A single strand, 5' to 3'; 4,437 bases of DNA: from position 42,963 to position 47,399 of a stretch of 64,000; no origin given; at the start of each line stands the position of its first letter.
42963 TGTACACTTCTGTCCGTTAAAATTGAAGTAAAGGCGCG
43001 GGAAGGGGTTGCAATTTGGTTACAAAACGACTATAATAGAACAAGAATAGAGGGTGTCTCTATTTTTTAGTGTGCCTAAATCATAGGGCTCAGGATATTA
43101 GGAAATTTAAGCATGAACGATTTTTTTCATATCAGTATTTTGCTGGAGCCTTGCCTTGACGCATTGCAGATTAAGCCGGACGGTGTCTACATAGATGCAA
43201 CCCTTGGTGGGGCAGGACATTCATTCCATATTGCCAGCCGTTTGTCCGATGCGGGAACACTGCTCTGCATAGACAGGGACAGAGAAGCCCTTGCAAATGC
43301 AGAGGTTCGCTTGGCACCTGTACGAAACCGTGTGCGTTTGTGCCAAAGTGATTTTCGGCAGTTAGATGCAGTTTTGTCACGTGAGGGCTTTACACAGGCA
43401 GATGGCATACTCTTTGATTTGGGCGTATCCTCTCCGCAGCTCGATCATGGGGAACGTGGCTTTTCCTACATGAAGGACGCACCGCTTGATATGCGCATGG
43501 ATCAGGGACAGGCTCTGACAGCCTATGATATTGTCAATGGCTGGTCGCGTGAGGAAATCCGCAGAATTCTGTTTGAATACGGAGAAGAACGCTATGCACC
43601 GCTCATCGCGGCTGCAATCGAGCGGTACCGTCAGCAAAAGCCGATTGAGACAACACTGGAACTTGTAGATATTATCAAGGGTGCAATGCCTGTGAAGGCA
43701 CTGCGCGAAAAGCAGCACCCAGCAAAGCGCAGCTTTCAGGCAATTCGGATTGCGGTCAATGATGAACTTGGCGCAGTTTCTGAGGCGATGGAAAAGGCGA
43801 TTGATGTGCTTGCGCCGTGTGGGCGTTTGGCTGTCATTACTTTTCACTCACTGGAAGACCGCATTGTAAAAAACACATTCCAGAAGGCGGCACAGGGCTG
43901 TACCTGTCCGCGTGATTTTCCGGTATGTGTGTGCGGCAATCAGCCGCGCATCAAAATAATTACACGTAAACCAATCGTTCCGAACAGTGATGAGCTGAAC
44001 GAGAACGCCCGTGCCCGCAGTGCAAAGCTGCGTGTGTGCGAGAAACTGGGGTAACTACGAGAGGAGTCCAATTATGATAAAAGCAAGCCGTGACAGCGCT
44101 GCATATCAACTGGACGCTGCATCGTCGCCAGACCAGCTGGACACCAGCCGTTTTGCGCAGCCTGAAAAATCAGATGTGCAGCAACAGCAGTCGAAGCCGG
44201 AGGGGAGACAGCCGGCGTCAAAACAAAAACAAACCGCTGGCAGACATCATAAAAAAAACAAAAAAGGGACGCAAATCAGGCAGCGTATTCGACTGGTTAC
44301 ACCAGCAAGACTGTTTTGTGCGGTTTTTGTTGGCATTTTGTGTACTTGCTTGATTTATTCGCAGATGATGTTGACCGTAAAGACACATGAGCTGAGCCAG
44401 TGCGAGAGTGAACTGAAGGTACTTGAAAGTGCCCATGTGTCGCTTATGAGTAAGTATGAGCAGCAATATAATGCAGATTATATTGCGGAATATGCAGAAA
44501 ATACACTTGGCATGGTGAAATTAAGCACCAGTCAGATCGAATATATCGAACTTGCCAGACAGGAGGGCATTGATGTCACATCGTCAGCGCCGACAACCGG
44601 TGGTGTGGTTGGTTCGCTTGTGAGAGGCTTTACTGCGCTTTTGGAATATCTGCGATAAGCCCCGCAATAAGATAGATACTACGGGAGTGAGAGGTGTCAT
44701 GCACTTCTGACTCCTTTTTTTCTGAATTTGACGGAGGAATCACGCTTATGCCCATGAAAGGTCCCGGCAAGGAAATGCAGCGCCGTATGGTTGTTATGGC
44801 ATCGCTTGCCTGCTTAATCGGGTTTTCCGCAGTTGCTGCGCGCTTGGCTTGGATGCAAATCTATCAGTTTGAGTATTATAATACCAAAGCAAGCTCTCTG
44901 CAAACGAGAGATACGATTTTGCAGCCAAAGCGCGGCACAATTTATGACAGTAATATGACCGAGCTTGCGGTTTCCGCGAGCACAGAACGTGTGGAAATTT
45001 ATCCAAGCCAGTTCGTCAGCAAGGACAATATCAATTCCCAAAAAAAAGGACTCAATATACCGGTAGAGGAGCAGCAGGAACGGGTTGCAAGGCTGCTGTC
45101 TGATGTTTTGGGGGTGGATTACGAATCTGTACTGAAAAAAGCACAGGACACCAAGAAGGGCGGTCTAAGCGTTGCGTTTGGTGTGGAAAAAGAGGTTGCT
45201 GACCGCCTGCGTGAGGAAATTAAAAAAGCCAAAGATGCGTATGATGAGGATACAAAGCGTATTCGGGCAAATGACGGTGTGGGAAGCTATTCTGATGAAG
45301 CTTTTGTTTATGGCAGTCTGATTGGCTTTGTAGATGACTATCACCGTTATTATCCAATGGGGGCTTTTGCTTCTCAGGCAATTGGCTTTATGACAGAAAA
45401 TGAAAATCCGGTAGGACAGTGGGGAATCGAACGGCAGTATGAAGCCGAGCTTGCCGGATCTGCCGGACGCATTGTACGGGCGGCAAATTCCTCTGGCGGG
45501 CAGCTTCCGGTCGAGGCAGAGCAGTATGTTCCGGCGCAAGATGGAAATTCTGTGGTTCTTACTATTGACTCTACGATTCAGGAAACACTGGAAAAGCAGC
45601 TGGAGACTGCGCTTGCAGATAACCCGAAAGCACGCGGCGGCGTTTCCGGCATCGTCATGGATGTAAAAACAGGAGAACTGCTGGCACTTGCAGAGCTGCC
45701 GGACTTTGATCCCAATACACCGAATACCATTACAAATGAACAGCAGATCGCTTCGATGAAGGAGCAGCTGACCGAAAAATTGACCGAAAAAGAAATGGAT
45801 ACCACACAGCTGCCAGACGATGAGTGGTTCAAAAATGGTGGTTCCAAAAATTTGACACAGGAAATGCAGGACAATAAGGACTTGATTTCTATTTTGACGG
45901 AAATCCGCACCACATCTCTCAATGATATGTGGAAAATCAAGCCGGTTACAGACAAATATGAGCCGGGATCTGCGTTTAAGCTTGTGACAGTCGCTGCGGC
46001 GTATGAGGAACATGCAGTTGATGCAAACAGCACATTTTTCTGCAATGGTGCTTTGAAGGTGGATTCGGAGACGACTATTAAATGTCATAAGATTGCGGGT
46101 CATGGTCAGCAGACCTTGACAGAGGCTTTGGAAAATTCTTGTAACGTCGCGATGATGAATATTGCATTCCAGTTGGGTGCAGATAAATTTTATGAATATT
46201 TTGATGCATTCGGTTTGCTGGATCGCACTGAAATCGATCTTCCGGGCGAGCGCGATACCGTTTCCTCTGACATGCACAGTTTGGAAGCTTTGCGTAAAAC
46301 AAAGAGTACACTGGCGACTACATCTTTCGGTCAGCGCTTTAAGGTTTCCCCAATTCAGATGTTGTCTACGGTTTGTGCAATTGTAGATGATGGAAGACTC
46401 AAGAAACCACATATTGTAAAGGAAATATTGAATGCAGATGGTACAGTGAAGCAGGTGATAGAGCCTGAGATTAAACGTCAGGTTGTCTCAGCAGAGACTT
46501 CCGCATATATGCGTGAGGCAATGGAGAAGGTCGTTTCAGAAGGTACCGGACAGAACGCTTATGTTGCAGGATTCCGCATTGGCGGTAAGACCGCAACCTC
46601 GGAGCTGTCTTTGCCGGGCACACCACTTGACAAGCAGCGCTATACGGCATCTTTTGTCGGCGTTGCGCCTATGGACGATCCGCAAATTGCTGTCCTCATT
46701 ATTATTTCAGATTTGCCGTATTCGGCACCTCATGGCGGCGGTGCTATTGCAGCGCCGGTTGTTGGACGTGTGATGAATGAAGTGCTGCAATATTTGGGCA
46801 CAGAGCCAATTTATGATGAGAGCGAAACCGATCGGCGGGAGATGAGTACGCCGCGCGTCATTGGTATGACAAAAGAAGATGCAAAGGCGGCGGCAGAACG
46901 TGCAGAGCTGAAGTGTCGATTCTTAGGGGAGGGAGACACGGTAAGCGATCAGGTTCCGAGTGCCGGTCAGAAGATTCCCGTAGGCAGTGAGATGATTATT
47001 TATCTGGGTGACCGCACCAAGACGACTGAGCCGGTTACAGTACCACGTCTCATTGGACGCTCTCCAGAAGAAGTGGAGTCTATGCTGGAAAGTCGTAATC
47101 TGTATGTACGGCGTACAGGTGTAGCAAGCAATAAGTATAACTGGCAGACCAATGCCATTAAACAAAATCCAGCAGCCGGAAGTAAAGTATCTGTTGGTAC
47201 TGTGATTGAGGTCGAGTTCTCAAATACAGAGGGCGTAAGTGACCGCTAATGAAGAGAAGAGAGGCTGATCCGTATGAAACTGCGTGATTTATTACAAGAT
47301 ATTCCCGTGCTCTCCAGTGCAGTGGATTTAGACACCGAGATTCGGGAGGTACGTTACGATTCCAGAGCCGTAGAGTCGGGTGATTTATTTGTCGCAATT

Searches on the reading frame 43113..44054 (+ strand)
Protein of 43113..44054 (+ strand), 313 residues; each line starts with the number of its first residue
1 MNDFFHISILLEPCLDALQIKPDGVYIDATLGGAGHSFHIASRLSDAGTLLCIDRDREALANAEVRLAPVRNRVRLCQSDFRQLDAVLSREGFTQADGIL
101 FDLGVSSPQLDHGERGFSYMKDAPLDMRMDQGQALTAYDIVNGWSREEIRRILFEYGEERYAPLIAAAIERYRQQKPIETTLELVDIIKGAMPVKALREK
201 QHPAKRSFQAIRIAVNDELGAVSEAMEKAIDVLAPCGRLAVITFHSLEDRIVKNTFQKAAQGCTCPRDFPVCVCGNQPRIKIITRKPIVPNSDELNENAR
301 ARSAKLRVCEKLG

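Call 49: search_protein_families(library=pfam, proteins=[window:43113-44054:+], max_evalue=0.00001)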
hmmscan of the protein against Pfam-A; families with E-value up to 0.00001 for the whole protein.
window:43113-44054:+ (313 aa): 1 family
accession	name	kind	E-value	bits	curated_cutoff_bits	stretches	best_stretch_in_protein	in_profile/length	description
PF01795.25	Methyltransf_5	-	9.3e-125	416.6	27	1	4-311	2-308/309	MraW methylase family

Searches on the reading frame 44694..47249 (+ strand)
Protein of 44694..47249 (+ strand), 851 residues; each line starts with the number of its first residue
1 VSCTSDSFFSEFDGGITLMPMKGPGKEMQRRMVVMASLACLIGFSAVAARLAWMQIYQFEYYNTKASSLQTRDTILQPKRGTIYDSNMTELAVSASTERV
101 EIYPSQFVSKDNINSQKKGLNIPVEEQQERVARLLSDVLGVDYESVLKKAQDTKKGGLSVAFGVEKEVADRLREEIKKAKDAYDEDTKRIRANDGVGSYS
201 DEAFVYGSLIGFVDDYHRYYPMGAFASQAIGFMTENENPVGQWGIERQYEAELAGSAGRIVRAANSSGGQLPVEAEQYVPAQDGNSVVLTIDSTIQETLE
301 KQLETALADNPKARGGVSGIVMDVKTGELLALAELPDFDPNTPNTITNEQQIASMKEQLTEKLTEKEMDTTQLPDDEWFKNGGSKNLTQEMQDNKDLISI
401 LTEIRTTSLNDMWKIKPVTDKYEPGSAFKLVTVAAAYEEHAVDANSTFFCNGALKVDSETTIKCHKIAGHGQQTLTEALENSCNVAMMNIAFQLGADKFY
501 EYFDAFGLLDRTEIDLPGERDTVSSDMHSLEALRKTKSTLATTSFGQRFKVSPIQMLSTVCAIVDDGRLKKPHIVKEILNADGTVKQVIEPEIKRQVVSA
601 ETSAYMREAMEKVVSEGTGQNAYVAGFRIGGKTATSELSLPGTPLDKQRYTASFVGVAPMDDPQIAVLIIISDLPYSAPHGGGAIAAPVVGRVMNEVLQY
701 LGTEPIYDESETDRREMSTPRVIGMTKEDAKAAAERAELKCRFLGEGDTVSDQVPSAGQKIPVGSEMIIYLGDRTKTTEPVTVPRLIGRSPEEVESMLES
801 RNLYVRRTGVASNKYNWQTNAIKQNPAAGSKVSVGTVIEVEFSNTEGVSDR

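Call 49: search_protein_families(library=pfam, proteins=[window:44694-47249:+], max_evalue=0.00001)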
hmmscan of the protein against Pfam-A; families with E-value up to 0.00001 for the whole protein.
window:44694-47249:+ (851 aa): 3 families
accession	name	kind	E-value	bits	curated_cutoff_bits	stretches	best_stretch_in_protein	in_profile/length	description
PF00905.27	Transpeptidase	-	4.9e-65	220.1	22.1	1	319-694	3-298/299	Penicillin binding protein transpeptidase domain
PF03793.24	PASTA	-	1.1e-22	80.2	23.2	2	720-772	4-63/64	PASTA domain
PF03717.20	PBP_dimer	-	3.5e-13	50.8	24.4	1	77-270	3-175/180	Penicillin-binding Protein dimerisation domain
